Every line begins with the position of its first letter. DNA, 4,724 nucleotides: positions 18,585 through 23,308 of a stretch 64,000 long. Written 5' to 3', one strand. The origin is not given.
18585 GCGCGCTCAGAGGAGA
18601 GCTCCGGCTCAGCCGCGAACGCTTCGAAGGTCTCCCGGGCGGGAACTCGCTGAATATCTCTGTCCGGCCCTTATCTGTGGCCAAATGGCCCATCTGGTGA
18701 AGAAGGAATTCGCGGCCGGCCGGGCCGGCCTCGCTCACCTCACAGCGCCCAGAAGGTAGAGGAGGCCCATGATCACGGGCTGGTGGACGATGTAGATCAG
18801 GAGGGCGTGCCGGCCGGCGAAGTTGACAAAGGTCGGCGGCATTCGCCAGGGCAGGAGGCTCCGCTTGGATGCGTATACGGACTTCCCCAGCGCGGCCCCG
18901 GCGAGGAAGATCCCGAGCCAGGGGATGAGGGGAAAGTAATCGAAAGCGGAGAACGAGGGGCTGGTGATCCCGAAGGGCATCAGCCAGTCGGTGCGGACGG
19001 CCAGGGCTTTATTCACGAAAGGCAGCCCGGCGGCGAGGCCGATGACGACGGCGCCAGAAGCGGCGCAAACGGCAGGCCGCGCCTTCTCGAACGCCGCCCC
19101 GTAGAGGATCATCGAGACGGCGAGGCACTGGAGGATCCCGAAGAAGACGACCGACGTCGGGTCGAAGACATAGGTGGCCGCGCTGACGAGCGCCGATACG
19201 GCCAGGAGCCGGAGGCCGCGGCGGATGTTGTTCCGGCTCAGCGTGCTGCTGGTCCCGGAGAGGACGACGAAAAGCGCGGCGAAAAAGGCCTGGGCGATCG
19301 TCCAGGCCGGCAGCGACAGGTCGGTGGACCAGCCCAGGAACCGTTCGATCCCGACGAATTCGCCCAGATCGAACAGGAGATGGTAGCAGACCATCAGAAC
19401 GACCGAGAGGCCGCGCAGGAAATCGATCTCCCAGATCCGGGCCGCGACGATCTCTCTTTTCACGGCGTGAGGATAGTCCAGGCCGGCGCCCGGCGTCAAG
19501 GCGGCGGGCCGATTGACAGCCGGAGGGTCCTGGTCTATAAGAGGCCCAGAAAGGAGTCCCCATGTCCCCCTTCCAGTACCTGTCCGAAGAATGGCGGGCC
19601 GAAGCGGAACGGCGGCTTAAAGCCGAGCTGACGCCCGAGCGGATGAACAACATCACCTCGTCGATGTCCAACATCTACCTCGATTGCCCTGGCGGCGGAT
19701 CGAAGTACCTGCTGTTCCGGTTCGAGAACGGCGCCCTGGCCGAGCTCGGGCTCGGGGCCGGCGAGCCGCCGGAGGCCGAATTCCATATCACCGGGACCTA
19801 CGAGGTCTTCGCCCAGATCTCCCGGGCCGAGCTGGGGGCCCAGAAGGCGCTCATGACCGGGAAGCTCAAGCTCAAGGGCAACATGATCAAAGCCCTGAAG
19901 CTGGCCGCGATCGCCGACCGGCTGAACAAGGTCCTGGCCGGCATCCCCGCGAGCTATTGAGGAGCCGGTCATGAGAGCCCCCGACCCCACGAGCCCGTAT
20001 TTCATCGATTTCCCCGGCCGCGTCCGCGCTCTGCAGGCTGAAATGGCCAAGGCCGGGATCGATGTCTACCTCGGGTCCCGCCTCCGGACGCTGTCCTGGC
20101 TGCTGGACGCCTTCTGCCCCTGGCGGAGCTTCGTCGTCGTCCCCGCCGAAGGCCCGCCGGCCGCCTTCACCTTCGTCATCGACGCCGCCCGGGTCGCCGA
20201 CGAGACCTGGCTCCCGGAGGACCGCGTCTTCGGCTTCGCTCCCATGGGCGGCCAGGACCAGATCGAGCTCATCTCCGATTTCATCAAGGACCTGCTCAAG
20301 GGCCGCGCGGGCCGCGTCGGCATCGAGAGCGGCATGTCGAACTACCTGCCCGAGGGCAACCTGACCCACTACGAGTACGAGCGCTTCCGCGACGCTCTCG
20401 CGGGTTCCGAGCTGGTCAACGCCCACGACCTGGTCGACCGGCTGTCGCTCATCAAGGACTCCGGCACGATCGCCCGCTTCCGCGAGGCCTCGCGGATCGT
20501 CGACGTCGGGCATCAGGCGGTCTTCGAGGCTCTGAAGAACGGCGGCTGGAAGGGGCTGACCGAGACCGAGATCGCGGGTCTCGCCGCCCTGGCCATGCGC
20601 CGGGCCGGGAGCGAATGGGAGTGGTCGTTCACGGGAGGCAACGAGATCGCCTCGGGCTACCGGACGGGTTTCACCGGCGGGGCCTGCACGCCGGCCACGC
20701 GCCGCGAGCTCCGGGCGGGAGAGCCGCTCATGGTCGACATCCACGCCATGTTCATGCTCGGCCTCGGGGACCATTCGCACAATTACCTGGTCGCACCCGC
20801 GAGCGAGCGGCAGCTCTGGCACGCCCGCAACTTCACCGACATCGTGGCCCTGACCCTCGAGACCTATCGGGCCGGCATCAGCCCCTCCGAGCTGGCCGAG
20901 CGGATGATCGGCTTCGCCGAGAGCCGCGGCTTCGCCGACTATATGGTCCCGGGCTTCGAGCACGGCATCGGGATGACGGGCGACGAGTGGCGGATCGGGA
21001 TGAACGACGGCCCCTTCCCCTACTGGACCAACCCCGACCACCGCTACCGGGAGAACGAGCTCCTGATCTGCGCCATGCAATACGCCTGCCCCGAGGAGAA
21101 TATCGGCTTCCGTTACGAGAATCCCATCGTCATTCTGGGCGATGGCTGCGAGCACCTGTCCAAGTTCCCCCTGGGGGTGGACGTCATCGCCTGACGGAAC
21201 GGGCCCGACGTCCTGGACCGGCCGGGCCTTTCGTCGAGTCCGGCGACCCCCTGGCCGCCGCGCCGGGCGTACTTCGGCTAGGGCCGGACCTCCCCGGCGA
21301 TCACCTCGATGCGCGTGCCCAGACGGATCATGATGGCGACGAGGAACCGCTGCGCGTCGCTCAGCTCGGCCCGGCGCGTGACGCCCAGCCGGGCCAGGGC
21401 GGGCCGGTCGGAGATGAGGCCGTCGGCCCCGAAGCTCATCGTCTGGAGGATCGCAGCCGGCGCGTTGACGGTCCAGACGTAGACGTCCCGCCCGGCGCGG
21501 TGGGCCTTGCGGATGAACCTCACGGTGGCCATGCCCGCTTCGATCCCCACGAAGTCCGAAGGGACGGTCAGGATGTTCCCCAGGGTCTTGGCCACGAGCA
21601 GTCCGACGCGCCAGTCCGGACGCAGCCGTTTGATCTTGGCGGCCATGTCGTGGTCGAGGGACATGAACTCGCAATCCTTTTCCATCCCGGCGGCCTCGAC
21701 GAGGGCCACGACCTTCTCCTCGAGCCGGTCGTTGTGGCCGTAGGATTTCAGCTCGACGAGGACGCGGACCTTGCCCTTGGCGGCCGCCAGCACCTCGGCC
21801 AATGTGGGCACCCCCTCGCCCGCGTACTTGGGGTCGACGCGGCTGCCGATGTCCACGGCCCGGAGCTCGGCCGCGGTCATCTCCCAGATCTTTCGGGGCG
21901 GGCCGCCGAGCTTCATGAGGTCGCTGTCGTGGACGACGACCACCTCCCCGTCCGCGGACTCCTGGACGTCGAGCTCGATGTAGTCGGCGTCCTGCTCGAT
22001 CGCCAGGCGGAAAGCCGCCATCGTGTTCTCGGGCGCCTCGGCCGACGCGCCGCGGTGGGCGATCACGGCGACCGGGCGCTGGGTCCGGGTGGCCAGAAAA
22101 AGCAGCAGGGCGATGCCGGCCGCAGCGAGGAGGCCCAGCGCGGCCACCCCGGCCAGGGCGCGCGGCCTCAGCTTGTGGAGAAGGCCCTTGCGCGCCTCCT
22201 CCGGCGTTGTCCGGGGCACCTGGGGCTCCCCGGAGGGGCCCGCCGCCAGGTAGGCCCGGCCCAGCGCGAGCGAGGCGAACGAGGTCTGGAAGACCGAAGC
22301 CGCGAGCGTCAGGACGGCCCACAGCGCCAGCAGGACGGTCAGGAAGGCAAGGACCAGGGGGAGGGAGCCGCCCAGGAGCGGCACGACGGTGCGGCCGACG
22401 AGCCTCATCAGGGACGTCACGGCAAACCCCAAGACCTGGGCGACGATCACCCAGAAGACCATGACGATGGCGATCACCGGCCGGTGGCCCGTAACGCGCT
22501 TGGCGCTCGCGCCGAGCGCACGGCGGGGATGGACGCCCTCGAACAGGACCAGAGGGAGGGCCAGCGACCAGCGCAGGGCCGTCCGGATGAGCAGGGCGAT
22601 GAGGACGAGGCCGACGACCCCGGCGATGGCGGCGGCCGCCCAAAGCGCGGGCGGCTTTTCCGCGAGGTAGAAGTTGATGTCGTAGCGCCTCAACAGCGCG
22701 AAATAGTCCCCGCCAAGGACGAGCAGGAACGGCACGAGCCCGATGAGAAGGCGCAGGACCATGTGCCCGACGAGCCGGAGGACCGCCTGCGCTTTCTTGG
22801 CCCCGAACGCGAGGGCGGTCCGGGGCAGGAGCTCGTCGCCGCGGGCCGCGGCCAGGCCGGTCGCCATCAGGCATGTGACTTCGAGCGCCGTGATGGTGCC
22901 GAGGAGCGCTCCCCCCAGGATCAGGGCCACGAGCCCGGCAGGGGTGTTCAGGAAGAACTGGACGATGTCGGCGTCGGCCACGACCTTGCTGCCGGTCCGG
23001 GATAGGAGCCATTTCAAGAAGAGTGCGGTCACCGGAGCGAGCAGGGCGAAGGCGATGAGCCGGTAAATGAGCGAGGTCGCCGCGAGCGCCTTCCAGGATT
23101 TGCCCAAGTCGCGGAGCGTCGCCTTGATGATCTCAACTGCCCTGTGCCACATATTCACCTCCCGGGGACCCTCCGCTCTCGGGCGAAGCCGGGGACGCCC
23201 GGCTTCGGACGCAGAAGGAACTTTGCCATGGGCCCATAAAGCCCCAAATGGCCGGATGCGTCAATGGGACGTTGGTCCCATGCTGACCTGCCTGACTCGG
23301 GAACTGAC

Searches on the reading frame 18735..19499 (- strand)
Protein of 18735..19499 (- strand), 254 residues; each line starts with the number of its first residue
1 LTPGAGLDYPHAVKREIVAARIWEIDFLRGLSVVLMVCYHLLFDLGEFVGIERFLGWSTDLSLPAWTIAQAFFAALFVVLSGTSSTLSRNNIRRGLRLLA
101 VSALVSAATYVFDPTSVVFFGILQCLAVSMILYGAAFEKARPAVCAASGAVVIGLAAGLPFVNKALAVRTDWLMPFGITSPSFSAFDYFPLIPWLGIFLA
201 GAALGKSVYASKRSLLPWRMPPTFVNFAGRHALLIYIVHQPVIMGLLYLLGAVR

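Call 84: search_protein_families(library=pfam, proteins=[window:18735-19499:-], max_evalue=0.0001)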
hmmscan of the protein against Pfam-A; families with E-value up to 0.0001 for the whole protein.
window:18735-19499:- (254 aa): 2 families
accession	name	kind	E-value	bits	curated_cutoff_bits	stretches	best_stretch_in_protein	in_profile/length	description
PF07786.18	HGSNAT_cat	-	5e-52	177.1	22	1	21-241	1-222/222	Heparan-alpha-glucosaminide N-acetyltransferase, catalytic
PF01757.29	Acyl_transf_3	-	3e-08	33.5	31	1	23-112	2-93/326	Acyltransferase domain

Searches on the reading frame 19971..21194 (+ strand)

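Call 4: search_protein_families(library=pfam, proteins=[window:19971-21194:+], max_evalue=0.1)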
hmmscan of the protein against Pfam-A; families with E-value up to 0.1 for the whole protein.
window:19971-21194:+ (407 aa): 2 families
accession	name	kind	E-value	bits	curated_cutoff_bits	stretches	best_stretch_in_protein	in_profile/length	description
PF00557.29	Peptidase_M24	-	1.2e-15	58.2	23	1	169-388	2-206/208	Metallopeptidase family M24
PF01321.24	Creatinase_N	-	1.5e-08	35.7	22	1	17-158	1-125/128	Creatinase/Prolidase N-terminal domain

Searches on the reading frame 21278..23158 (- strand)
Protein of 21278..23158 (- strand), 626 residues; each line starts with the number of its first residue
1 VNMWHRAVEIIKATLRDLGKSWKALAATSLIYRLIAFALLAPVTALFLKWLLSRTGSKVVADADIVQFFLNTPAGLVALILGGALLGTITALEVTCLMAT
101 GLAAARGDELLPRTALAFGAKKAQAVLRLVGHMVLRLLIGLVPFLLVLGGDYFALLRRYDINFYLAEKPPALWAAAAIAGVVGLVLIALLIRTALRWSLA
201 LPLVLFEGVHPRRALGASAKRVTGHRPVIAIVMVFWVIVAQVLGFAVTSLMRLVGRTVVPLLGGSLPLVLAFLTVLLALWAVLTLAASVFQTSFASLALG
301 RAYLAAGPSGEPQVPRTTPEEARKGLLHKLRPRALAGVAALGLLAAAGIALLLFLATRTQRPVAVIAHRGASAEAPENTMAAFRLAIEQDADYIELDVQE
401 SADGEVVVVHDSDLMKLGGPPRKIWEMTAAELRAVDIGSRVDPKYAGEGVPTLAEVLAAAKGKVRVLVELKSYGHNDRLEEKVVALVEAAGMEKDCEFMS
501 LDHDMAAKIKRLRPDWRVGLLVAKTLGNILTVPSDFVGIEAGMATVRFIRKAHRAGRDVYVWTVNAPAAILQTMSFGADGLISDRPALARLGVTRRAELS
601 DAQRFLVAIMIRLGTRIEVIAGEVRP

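Call 4: search_protein_families(library=pfam, proteins=[window:21278-23158:-], max_evalue=0.1)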
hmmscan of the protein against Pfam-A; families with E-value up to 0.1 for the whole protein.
window:21278-23158:- (626 aa): 4 families
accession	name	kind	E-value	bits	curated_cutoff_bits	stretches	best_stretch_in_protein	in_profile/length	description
PF03009.23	GDPD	-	2.3e-41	143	23.6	1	368-587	1-243/244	Glycerophosphoryl diester phosphodiesterase family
PF10110.14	GPDPase_memb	-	2.8e-17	62.9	29.6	1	11-305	1-289/321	Membrane domain of glycerophosphoryl diester phosphodiesterase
PF13653.12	GDPD_2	-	0.0002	22.2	27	1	559-586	2-29/30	Glycerophosphoryl diester phosphodiesterase family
PF19419.5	DUF5983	-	0.011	16.5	27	0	369-399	48-78/90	Family of unknown function (DUF5983) C-terminal domain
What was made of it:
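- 21278..23158 (-): Membrane GDPD gene, the ancestral downstream neighbour of gyrA in this lineage. Pfam GDPD plus GPDPase_memb (call 4).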
